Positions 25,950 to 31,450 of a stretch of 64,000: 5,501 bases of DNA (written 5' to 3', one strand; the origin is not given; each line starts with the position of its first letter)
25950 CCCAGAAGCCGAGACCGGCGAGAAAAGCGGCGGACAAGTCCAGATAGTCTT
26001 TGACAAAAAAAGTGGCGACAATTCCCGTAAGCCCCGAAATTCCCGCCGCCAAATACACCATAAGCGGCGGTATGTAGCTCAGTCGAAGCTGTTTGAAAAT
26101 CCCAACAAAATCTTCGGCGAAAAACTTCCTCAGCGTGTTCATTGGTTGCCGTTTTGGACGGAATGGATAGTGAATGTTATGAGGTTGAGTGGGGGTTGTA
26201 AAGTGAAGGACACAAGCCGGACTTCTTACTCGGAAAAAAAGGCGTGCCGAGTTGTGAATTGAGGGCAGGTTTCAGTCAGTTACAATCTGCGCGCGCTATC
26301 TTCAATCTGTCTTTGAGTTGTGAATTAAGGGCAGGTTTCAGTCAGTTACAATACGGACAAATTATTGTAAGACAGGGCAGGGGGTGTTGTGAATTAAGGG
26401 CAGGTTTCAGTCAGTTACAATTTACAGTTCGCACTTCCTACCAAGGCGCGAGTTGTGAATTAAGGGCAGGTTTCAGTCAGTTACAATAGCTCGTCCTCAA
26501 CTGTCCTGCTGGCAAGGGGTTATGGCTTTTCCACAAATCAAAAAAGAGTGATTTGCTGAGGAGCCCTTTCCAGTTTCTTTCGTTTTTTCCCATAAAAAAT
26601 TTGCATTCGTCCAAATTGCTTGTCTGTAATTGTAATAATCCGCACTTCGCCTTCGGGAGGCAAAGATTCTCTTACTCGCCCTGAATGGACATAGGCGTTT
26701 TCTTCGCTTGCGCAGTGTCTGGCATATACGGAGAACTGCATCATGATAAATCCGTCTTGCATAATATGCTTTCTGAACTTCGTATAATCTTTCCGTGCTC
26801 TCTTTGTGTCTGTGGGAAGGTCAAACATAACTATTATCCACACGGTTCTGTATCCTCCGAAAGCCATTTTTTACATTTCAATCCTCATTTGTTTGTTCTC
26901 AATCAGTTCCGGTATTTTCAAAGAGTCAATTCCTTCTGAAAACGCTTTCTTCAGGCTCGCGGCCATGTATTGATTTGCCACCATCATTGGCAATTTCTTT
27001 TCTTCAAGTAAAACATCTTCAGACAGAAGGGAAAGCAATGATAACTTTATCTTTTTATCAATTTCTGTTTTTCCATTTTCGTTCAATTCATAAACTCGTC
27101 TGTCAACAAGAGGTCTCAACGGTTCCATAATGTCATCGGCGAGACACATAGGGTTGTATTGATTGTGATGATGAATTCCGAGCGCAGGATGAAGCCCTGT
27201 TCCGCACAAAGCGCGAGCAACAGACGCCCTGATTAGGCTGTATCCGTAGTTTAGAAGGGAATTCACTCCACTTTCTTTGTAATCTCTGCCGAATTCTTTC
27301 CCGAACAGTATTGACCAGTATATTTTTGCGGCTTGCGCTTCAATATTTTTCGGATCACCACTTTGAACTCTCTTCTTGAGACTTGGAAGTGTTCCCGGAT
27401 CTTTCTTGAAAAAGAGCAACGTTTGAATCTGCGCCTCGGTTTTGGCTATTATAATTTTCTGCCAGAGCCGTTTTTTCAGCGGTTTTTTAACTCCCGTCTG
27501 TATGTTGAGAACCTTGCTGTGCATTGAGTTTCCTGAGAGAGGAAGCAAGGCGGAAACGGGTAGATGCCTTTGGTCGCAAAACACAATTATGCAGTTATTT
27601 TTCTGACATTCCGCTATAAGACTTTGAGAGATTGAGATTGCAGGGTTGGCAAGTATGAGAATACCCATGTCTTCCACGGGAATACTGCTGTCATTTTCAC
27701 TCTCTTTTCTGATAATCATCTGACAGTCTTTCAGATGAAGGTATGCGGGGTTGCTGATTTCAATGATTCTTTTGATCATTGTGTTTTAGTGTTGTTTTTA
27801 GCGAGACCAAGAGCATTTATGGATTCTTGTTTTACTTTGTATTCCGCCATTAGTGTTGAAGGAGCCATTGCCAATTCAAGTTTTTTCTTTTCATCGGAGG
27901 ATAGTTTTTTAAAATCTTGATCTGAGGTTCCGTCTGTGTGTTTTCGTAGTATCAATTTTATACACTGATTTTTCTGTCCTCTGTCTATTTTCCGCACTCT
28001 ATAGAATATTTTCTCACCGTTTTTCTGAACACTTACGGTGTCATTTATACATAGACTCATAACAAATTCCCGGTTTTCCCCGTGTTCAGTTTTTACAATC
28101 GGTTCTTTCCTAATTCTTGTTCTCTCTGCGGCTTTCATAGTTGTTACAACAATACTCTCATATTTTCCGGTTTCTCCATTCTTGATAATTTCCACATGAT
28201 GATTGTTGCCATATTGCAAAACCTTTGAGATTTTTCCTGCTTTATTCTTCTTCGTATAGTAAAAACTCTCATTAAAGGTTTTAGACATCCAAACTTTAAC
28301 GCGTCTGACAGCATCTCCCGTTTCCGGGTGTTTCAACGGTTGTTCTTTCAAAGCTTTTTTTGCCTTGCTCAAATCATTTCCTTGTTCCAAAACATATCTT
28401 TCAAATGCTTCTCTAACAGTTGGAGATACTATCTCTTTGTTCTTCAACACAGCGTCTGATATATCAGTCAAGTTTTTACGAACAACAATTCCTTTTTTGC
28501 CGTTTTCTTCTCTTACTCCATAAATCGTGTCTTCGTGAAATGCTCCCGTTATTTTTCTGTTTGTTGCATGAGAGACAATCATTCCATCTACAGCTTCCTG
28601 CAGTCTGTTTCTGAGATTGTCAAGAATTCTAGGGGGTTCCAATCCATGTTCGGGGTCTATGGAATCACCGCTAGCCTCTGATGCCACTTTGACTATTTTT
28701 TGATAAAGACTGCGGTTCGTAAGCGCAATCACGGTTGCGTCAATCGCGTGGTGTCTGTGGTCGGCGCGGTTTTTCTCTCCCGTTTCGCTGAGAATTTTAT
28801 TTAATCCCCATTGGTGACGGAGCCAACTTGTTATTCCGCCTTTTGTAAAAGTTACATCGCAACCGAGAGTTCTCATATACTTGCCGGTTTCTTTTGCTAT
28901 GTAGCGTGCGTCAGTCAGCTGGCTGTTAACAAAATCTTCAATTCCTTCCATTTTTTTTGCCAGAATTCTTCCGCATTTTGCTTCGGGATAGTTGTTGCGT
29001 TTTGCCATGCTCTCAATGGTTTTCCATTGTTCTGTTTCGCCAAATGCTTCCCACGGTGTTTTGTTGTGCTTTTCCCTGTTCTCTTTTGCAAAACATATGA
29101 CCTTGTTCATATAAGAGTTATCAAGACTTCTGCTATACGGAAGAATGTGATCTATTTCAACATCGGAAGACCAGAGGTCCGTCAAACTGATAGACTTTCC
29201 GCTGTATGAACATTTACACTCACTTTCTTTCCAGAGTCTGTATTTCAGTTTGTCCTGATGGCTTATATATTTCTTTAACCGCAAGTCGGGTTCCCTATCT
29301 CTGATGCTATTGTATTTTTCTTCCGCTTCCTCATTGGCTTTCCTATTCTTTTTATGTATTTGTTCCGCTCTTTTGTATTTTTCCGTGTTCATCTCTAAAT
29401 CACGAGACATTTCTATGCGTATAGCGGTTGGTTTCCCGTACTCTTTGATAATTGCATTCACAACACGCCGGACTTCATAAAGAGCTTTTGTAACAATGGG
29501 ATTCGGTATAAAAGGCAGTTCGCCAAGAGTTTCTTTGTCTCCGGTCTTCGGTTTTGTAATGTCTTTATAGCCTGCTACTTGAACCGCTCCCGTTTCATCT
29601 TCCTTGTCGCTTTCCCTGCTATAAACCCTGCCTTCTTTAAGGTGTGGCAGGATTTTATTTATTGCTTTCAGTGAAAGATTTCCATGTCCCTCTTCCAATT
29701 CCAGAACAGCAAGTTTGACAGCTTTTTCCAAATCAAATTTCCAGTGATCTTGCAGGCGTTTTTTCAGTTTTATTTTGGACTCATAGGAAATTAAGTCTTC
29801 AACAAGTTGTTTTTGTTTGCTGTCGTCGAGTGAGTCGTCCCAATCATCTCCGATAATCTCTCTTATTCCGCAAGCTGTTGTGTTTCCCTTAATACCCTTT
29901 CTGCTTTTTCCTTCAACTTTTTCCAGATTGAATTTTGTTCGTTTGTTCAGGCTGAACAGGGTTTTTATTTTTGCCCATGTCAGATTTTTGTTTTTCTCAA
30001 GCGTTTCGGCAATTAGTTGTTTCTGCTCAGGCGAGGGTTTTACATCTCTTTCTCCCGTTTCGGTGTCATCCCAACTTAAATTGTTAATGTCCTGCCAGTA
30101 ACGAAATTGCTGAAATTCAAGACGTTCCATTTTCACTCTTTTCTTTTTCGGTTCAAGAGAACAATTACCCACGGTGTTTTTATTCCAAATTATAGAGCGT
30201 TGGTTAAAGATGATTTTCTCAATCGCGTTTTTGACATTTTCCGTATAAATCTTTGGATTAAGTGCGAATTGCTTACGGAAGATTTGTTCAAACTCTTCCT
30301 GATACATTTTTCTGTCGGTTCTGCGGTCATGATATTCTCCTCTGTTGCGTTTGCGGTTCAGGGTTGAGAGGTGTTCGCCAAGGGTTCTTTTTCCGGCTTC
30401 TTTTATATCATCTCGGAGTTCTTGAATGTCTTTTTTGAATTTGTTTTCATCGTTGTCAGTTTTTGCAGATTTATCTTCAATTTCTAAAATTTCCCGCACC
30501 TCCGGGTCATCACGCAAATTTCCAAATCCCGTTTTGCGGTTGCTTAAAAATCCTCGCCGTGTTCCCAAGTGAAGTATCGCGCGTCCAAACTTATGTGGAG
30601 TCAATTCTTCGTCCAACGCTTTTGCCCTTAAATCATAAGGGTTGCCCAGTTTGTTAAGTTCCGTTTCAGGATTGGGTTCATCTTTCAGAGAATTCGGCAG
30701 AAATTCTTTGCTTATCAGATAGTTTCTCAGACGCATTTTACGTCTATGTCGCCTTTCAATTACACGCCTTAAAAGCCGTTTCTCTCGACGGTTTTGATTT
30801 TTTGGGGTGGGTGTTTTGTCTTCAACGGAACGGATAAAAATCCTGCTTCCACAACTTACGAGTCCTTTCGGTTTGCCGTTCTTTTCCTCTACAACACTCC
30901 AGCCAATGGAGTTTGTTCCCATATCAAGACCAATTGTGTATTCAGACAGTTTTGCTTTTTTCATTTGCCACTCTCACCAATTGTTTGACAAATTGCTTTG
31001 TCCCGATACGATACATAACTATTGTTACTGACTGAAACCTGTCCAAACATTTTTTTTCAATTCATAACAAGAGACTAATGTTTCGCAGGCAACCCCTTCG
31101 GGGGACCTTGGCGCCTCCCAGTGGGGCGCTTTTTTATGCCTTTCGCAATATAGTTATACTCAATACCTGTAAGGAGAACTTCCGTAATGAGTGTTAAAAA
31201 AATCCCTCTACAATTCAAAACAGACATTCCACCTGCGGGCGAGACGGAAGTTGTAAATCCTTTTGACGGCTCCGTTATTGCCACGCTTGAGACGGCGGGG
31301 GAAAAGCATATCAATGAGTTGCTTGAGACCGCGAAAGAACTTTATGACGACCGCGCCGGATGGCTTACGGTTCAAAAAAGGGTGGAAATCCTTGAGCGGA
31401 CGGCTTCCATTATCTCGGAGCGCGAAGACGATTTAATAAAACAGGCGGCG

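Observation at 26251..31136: Compact type II-C CRISPR-Cas9 locus with a divergent Cas9 ortholog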

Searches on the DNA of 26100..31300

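Call 12: search_rna_families(source=window, start=26100, end=31300, threshold=evalue, max_evalue=10)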
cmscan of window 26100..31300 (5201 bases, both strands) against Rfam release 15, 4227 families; matches with E-value up to 10: 4.
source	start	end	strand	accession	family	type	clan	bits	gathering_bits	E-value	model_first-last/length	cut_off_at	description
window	30936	31010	-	RF01288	snoR31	Gene; snRNA; snoRNA; CD-box;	-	21.3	44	5.9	1-93/93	no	Small nucleolar RNA snoR31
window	28217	28329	+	RF00437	HLE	Cis-reg;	-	18.4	60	3.9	1-130/130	no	Hairy RNA localisation element (HLE)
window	27418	27486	+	RF00918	mir-872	Gene; miRNA;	-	18.1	75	6.9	1-81/81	no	mir-872 microRNA precursor family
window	31086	31144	+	RF00519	suhB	Gene; sRNA;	CL00108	16.5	41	7.8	1-77/77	no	Makes More Granules Regulator RNA (mmgR)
